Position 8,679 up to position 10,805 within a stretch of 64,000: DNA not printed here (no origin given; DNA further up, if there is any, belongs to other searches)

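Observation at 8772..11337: Coupled 609-aa multi-domain protein plus CxxCxxCC (YkgJ-like) protein between dtd and the hisS T-box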

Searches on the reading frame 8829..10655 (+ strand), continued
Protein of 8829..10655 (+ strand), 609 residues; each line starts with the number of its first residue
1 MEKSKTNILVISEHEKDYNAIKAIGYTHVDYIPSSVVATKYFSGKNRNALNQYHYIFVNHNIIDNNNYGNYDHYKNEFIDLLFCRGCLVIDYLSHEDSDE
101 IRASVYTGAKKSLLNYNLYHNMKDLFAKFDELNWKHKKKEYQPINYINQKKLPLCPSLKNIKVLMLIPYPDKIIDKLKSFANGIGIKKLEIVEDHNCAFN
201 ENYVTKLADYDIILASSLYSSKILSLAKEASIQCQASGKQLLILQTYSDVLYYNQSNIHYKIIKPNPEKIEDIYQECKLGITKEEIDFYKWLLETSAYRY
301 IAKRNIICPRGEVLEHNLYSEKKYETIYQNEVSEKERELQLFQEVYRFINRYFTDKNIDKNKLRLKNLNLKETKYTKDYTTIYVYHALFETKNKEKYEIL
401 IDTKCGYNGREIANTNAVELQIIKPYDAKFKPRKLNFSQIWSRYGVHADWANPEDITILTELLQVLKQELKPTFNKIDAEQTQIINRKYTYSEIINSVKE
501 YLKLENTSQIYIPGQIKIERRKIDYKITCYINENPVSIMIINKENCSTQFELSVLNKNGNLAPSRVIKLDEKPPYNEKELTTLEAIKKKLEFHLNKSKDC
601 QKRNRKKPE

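Call 59: fold_search(model_id=the predicted structure, library=viral)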
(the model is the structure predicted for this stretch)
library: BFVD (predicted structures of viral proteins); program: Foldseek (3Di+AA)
matches with E <= 10: 1268; with E <= 0.001: 1
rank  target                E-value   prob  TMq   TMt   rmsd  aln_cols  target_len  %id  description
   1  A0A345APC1            6.9e-04  0.82  0.10  0.15  22.2       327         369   12  (no name in the UniProt tables at hand)
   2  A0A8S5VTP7            1.6e-03  0.30  0.08  0.08  25.9       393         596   10  Anastral spindle 2 [Ackermannviridae sp.]
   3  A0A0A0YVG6            2.6e-03  0.28  0.10  0.08  18.7       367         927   10  Uncharacterized protein [Erwinia phage phiEa2809]
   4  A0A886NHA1            4.4e-03  0.57  0.10  0.20  16.2       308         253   12  (no name in the UniProt tables at hand)
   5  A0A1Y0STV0            5.5e-03  0.82  0.12  0.25  15.7       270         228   10  Uncharacterized protein [Pseudomonas phage Phabio]
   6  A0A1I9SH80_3          5.5e-03  0.18  0.08  0.04  19.9       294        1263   11  Genome polyprotein [Botrytis cinerea betaendornavirus 1]
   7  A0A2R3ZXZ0            5.8e-03  0.33  0.10  0.15  21.4       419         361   10  Uncharacterized protein [Staphylococcus phage phiSA_BS2]
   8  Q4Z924                8.1e-03  0.47  0.10  0.19  19.4       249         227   11  ORF053 [Staphylococcus phage Twort (strain DSM 17442 / HER 48)]
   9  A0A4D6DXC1            8.5e-03  0.33  0.08  0.16  19.4       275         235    9  Uncharacterized protein [Edwardsiella phage pEt-SU]
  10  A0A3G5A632            9.5e-03  0.41  0.07  0.22  21.4       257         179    7  Uncharacterized protein [Hyperionvirus sp.]
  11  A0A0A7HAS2            9.5e-03  0.15  0.08  0.09  25.0       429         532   10  Uncharacterized protein [Arthrobacter phage vB_ArtM-ArV1]
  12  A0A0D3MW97            1.3e-02  0.63  0.11  0.25  17.3       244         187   11  Uncharacterized protein [Staphylococcus phage vB_SepM_ phiIPLA-C1C]
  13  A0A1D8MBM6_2          1.7e-02  0.09  0.10  0.06  22.8       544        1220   11  Polyprotein (Fragment) [Ceratobasidium endornavirus F]
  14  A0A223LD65            1.8e-02  0.12  0.11  0.08  25.7       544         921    9  Uncharacterized protein [Bacillus phage PBS1]
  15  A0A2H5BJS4            2.2e-02  0.07  0.07  0.07  26.5       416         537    9  dihydrofolate reductase [Erwinia phage vB_EamM_MadMel]
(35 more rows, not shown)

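Call 65: find_related_loci(query=A2, collection=metagenome_contigs, flank=10000)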
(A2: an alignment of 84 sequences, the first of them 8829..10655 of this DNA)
Query A2 (609 aa) in metagenome_contigs; peptide patterns used: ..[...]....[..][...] (x = any residue, [..] = any of these).
67 stretches matched a pattern; 3 encode a relative of the query (tblastn E <= 1e-3); 3 distinct loci.
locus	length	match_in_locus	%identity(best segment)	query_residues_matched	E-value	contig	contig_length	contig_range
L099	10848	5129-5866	29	6-247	9e-17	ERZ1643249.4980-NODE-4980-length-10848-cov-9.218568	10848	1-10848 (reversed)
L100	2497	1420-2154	31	7-249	2e-16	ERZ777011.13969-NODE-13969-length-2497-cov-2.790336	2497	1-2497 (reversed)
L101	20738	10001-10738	27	4-247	3e-15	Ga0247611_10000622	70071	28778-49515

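Call 70: search_protein_families(library=pfam, proteins=[P0009, P0010, P0012, P0014, P0017, P0020, P0024, P0039, P0053, P0079], max_evalue=0.05)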
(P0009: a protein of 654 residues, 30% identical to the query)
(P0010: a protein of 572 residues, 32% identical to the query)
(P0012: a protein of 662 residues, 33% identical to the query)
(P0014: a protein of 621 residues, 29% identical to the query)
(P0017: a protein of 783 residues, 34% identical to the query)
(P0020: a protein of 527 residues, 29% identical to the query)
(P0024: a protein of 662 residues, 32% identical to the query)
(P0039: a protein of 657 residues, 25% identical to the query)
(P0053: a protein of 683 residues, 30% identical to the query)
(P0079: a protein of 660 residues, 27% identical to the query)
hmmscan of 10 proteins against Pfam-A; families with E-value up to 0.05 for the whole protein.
P0009 (654 aa): 0 families

P0010 (572 aa): 0 families

P0012 (662 aa): 0 families

P0014 (621 aa): 0 families

P0017 (783 aa): 0 families

P0020 (527 aa): 0 families

P0024 (662 aa): 0 families

P0039 (657 aa): 0 families

P0053 (683 aa): 1 family
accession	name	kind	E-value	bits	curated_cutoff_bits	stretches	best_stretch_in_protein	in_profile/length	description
PF20442.3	BrxL_N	-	0.0021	18.5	28.2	1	188-273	45-125/132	BREX system Lon protease-like protein BrxL N-terminal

P0079 (660 aa): 0 families

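Call 75: find_related_loci(query=A2, collection=viral_contigs, flank=8000)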
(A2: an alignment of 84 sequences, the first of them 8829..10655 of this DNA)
Query A2 (609 aa) in viral_contigs; peptide patterns used: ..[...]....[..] (x = any residue, [..] = any of these).
26 stretches matched a pattern, but none encodes a relative of the query by tblastn (E <= 1e-3).

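Call 86: list_cluster_members(proteins=[window:8829-10655:+, window:10660-11334:+, window:11596-12858:+, window:8337-8768:+])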
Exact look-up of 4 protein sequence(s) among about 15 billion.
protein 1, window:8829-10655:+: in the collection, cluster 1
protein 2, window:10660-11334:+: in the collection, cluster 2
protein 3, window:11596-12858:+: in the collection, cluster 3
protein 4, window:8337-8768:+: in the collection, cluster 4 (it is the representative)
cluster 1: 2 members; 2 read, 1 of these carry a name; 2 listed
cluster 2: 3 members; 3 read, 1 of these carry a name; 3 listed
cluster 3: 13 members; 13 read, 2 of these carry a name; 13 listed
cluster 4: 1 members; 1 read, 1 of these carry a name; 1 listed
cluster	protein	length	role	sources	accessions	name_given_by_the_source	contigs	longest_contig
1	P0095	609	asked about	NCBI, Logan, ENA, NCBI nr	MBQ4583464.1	MAG: hypothetical protein IJA94_01020 [Bacilli bacterium] | hypothetical protein [Bacilli bacterium]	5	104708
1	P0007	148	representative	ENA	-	-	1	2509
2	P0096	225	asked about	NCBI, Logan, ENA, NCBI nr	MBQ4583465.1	MAG: hypothetical protein IJA94_01025 [Bacilli bacterium] | hypothetical protein [Bacilli bacterium]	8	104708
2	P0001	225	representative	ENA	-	-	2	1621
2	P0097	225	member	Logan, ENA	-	-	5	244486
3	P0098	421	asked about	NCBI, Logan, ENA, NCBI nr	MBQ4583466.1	MAG: histidine--tRNA ligase [Bacilli bacterium] | histidine--tRNA ligase [Bacilli bacterium]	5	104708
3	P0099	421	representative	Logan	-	-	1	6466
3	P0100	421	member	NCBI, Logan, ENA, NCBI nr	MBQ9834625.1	MAG: histidine--tRNA ligase [Bacilli bacterium] | histidine--tRNA ligase [Bacilli bacterium]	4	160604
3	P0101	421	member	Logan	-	-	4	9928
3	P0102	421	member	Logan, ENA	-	-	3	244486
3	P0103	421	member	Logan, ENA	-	-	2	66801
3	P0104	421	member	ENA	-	-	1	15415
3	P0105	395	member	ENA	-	-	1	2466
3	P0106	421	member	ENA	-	-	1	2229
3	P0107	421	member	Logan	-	-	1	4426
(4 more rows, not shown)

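Call 87: find_encoding_contigs(protein=P0097, flank=10000, max_places=4)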
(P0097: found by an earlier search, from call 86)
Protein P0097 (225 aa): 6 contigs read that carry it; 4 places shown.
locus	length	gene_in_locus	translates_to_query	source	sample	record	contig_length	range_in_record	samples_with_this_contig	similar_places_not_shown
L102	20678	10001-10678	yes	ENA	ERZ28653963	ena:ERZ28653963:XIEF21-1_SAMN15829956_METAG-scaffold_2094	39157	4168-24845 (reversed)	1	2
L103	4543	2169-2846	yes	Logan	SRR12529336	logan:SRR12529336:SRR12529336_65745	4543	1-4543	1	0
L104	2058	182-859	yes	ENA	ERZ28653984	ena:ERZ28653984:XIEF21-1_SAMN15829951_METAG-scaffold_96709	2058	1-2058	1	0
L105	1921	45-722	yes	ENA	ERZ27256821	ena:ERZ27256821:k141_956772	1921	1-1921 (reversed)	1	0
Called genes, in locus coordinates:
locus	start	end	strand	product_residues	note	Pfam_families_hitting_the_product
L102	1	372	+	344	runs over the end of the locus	PF02547:Queuosine_synth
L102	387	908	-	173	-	-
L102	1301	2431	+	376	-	PF01702:TGT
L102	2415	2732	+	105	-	-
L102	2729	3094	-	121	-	PF12670:DUF3792 (weak)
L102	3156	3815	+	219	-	PF04239:DUF421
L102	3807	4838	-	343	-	PF01943:Polysacc_synt, PF03023:MurJ (weak), PF13440:Polysacc_synt_3 (faint), PF01554:MatE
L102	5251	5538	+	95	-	PF13797:Post_transc_reg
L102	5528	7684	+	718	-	PF13328:HD_4, PF01966:HD (weak), PF04607:RelA_SpoT, PF02824:TGS, PF19296:RelA_AH, PF28438:RelA_RIS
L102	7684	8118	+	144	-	PF02580:Tyr_Deacylase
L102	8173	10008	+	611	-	-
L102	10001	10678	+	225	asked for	-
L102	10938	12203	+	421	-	PF13393:tRNA-synt_His, PF00587:tRNA-synt_2b, PF03129:HGTP_anticodon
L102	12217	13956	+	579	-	PF01336:tRNA_anti-codon, PF00152:tRNA-synt_2, PF02938:GAD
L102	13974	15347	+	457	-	PF01336:tRNA_anti-codon, PF00152:tRNA-synt_2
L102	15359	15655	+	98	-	PF02686:GatC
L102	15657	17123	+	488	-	PF01425:Amidase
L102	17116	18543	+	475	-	PF02934:GatB_N, PF02637:GatB_Yqey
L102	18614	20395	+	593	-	PF01935:DUF87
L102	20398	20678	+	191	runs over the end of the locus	-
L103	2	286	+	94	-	?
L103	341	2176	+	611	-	-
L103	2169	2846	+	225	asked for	-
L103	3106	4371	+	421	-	PF13393:tRNA-synt_His, PF00587:tRNA-synt_2b, PF03129:HGTP_anticodon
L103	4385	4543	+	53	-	?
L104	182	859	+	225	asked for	-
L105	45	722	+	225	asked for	-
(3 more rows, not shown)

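Call 88: find_encoding_contigs(protein=P0100, flank=10000, max_places=3)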
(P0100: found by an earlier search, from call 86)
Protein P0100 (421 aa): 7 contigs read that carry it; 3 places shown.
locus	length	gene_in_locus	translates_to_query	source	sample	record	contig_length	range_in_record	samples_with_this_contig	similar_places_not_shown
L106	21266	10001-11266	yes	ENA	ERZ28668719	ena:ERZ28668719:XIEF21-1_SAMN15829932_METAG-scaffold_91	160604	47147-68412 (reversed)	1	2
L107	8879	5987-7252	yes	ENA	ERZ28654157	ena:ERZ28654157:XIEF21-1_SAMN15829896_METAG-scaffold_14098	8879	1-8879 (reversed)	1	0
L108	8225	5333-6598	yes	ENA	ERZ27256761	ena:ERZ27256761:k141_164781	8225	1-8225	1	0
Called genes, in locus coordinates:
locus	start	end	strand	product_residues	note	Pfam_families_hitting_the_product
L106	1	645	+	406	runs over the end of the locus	PF00464:SHMT, PF01212:Beta_elim_lyase (weak), PF00155:Aminotran_1_2, PF01041:DegT_DnrJ_EryC1 (weak)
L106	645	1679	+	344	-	PF02547:Queuosine_synth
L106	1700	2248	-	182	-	-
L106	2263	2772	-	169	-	-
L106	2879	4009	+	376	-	PF01702:TGT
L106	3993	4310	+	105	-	-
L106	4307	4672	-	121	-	PF12670:DUF3792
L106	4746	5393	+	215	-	PF04239:DUF421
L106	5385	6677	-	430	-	PF01554:MatE (weak), PF01943:Polysacc_synt, PF13440:Polysacc_synt_3 (faint), PF03023:MurJ (weak), PF01554:MatE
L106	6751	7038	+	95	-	PF13797:Post_transc_reg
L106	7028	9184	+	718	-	PF13328:HD_4, PF01966:HD (weak), PF04607:RelA_SpoT, PF02824:TGS, PF19296:RelA_AH, PF28438:RelA_RIS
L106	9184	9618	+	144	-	PF02580:Tyr_Deacylase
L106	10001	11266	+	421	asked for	PF13393:tRNA-synt_His, PF00587:tRNA-synt_2b, PF03129:HGTP_anticodon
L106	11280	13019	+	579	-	PF01336:tRNA_anti-codon, PF00152:tRNA-synt_2, PF02938:GAD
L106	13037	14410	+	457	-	PF01336:tRNA_anti-codon, PF00152:tRNA-synt_2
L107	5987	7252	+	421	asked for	PF13393:tRNA-synt_His, PF00587:tRNA-synt_2b, PF03129:HGTP_anticodon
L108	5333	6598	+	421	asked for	PF13393:tRNA-synt_His, PF00587:tRNA-synt_2b, PF03129:HGTP_anticodon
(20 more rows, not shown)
